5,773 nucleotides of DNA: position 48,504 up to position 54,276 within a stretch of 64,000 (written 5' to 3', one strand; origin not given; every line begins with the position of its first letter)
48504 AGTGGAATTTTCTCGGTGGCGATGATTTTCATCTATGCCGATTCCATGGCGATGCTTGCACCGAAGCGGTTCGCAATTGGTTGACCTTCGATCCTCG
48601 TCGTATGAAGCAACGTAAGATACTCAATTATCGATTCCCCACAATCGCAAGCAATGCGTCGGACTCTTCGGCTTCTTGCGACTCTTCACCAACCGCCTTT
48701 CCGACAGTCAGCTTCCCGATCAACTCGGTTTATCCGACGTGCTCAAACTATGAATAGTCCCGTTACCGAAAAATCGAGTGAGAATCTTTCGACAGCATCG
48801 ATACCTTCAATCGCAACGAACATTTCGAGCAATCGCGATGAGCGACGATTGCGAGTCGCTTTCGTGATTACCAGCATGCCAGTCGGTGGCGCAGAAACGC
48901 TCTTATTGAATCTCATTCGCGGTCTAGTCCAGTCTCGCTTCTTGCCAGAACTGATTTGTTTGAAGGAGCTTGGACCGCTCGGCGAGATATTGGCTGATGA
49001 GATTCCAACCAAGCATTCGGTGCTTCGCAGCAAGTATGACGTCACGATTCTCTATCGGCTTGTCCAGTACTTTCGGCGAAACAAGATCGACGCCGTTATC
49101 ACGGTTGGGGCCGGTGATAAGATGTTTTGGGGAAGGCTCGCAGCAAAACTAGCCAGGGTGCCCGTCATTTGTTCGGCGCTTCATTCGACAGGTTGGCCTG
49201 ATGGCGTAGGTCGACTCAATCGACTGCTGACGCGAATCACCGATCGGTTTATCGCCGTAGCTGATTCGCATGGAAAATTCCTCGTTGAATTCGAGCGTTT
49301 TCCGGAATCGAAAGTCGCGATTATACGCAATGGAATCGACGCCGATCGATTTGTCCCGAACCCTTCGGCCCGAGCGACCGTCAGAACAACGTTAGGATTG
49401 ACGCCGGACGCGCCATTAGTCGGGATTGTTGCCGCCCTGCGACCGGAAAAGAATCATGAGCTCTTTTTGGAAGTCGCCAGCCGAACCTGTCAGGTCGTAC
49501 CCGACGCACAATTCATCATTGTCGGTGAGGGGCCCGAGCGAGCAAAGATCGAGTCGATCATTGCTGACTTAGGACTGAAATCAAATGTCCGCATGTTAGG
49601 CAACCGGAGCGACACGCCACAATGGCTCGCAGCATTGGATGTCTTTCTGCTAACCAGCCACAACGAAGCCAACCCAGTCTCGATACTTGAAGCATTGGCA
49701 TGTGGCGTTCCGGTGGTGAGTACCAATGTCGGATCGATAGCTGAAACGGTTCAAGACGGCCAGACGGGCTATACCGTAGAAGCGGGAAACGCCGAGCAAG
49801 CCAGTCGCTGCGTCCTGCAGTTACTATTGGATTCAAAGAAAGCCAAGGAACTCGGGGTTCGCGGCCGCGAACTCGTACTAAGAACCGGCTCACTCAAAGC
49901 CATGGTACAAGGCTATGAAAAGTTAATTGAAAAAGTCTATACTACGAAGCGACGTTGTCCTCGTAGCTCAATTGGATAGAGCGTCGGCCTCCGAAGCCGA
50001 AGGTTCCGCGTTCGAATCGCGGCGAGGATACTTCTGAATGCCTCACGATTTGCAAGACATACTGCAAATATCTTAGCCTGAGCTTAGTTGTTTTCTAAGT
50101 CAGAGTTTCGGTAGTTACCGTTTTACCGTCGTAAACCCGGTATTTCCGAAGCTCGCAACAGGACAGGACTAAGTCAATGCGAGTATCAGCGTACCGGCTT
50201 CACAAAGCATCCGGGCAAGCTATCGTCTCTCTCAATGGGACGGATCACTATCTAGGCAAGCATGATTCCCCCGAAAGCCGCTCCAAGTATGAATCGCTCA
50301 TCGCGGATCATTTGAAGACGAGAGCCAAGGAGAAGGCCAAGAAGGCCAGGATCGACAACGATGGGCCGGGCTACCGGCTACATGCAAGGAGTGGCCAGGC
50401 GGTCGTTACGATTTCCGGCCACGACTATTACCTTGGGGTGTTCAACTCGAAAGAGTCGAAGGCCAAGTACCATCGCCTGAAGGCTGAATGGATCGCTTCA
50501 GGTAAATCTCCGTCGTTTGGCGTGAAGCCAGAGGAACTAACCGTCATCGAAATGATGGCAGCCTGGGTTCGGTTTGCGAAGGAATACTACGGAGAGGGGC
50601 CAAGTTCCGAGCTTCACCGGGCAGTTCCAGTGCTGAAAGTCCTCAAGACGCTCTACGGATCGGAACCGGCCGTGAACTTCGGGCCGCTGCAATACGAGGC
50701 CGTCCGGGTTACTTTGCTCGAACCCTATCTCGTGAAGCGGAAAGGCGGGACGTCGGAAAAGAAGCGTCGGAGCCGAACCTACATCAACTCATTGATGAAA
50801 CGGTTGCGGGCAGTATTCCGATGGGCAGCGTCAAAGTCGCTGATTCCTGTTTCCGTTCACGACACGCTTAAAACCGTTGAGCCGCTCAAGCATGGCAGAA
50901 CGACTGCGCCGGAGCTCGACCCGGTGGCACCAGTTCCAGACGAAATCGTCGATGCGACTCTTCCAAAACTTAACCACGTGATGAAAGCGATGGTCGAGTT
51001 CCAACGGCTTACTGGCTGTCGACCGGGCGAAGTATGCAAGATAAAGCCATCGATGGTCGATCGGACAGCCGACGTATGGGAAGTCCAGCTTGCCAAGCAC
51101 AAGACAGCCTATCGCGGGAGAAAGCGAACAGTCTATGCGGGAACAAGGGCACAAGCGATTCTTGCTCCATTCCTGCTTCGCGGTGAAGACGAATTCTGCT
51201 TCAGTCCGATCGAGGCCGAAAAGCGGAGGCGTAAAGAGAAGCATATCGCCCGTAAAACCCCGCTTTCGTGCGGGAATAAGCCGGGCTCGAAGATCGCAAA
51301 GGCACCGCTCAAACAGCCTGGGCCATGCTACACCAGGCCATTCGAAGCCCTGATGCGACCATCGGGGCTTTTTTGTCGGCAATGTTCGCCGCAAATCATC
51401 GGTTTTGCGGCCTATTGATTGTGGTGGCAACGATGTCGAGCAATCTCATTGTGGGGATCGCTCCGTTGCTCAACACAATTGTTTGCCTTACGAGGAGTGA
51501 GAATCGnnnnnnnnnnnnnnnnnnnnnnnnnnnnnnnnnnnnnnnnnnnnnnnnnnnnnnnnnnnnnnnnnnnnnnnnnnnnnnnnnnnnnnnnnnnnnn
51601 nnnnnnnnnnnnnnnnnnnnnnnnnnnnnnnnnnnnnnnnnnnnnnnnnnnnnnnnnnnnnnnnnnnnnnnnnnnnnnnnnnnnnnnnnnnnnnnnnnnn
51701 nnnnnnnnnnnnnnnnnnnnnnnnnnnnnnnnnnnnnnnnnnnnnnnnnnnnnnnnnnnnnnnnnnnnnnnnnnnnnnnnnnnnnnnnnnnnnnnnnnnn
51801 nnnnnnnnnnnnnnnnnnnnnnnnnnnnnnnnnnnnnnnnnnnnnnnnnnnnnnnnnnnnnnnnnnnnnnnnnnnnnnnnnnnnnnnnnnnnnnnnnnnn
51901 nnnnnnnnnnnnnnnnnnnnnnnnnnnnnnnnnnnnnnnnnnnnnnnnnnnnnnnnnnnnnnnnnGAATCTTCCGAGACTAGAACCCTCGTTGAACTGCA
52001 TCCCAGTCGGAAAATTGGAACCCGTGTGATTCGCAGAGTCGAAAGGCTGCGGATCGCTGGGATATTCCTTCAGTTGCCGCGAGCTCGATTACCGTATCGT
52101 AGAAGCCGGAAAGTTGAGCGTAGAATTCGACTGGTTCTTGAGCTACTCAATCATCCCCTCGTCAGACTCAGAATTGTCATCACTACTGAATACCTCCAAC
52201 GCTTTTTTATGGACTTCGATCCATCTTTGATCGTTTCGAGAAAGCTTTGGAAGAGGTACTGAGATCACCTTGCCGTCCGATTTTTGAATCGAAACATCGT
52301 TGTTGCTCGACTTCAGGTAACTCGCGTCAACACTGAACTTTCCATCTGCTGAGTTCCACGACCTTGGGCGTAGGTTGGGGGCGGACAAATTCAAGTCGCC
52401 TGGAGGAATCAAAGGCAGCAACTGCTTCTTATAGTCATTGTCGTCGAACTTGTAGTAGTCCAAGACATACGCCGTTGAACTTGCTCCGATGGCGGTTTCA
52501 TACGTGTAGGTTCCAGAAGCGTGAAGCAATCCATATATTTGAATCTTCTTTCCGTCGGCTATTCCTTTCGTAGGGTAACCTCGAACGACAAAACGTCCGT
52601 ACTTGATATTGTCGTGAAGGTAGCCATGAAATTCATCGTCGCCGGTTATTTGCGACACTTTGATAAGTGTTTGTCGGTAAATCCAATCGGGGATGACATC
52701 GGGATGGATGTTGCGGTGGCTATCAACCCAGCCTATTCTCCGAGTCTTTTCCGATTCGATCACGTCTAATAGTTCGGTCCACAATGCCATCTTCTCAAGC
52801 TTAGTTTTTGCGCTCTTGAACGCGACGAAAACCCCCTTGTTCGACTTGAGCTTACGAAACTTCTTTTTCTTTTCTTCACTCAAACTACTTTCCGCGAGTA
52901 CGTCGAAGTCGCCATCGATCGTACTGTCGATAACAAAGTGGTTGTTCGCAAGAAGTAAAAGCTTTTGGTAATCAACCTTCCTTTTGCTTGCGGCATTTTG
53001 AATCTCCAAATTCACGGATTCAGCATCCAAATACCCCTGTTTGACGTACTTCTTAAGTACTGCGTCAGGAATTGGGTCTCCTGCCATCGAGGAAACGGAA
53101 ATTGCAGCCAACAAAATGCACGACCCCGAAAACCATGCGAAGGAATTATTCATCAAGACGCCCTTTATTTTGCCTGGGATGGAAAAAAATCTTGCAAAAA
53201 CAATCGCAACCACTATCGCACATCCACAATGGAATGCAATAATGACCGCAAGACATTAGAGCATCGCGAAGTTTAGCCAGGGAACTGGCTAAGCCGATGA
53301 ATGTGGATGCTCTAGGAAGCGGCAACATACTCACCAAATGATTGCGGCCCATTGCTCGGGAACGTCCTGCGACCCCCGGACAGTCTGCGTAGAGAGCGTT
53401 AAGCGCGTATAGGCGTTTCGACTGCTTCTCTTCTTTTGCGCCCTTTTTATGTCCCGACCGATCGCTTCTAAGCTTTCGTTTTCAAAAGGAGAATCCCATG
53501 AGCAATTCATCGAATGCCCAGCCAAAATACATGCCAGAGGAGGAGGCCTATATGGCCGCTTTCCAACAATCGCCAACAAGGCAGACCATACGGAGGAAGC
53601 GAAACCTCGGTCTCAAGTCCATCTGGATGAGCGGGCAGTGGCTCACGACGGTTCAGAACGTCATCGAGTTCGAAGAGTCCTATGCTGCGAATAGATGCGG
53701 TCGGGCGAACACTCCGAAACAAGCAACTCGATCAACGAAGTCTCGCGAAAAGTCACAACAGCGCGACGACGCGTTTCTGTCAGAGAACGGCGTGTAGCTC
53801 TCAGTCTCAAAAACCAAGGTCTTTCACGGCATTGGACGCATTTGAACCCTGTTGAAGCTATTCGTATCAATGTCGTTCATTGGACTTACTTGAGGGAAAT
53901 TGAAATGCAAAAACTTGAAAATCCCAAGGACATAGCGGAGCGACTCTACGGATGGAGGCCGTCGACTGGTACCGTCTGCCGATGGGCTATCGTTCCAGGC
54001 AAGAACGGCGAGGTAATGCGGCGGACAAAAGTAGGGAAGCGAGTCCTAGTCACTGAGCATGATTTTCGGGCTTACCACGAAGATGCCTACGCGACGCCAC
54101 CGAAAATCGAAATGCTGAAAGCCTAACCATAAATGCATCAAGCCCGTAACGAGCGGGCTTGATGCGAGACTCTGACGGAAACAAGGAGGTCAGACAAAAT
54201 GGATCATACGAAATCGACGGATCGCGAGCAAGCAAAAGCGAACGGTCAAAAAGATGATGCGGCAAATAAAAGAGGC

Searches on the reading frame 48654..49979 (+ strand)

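Call 95: search_protein_families(library=pfam, proteins=[window:48654-49979:+], max_evalue=0.01)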
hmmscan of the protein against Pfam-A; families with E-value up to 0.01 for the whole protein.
window:48654-49979:+ (441 aa): 5 families
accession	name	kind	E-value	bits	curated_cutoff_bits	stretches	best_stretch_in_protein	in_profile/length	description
PF00534.26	Glycos_transf_1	-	6.2e-39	133.7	26.4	1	247-406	9-171/172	Glycosyl transferases group 1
PF13692.12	Glyco_trans_1_4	-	7e-34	117.6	27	1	254-393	2-142/142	Glycosyl transferases group 1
PF13439.12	Glyco_transf_4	-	1.4e-17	64.7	28.5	1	77-232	1-170/170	Glycosyltransferase Family 4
PF13579.12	Glyco_trans_4_4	-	2.8e-08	34.7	29.7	1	78-227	1-158/158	Glycosyl transferase 4-like domain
PF13524.12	Glyco_trans_1_2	-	5.8e-07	30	25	1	269-411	3-132/144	Glycosyl transferase-like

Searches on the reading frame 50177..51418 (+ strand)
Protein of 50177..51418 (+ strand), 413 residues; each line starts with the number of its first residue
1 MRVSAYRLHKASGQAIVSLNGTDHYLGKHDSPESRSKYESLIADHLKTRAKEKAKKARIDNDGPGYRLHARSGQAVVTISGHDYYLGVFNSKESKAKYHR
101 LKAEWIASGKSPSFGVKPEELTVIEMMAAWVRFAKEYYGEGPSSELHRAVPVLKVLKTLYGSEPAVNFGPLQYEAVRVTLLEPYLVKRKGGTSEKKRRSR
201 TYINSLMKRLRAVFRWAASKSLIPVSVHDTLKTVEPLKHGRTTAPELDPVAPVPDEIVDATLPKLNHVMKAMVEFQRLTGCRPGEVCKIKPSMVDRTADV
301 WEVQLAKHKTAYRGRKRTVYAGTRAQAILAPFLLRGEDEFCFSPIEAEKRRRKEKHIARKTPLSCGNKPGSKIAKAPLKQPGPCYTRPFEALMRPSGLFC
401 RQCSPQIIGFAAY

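Call 95: search_protein_families(library=pfam, proteins=[window:50177-51418:+], max_evalue=0.01)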
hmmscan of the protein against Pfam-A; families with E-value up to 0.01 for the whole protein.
window:50177-51418:+ (413 aa): 1 family
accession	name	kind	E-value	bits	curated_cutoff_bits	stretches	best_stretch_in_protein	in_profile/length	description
PF00589.27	Phage_integrase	-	0.0031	17.8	27.1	1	264-336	19-86/172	Phage integrase family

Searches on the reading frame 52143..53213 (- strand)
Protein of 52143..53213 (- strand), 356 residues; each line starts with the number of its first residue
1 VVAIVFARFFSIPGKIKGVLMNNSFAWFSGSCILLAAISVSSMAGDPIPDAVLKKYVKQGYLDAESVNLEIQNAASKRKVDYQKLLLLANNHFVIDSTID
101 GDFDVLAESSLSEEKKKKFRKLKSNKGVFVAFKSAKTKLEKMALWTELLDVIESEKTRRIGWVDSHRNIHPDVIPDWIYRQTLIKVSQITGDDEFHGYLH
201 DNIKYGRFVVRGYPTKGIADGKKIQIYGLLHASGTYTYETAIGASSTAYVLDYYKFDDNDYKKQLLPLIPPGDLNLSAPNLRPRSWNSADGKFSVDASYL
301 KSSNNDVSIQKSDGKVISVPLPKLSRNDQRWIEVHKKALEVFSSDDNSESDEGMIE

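Call 95: search_protein_families(library=pfam, proteins=[window:52143-53213:-], max_evalue=0.01)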
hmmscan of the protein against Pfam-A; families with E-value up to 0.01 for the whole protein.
window:52143-53213:- (356 aa): 1 family
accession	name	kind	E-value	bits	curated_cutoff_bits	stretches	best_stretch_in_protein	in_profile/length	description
PF03983.18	SHD1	-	4.3e-12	46.1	23.7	1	282-337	9-64/67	SLA1 homology domain 1, SHD1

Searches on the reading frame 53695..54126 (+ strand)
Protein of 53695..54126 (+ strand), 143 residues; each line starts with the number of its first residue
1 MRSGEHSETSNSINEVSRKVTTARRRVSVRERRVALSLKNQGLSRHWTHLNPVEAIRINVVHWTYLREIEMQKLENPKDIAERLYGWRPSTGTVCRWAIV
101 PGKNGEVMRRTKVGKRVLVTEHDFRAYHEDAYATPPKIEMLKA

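Call 95: search_protein_families(library=pfam, proteins=[window:53695-54126:+], max_evalue=0.01)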
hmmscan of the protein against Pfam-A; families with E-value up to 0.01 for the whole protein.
window:53695-54126:+ (143 aa): 1 family
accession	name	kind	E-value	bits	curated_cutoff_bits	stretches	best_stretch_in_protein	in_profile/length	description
PF07618.16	DUF1580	-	0.00088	19.3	24.4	1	82-120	7-45/57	Protein of unknown function (DUF1580)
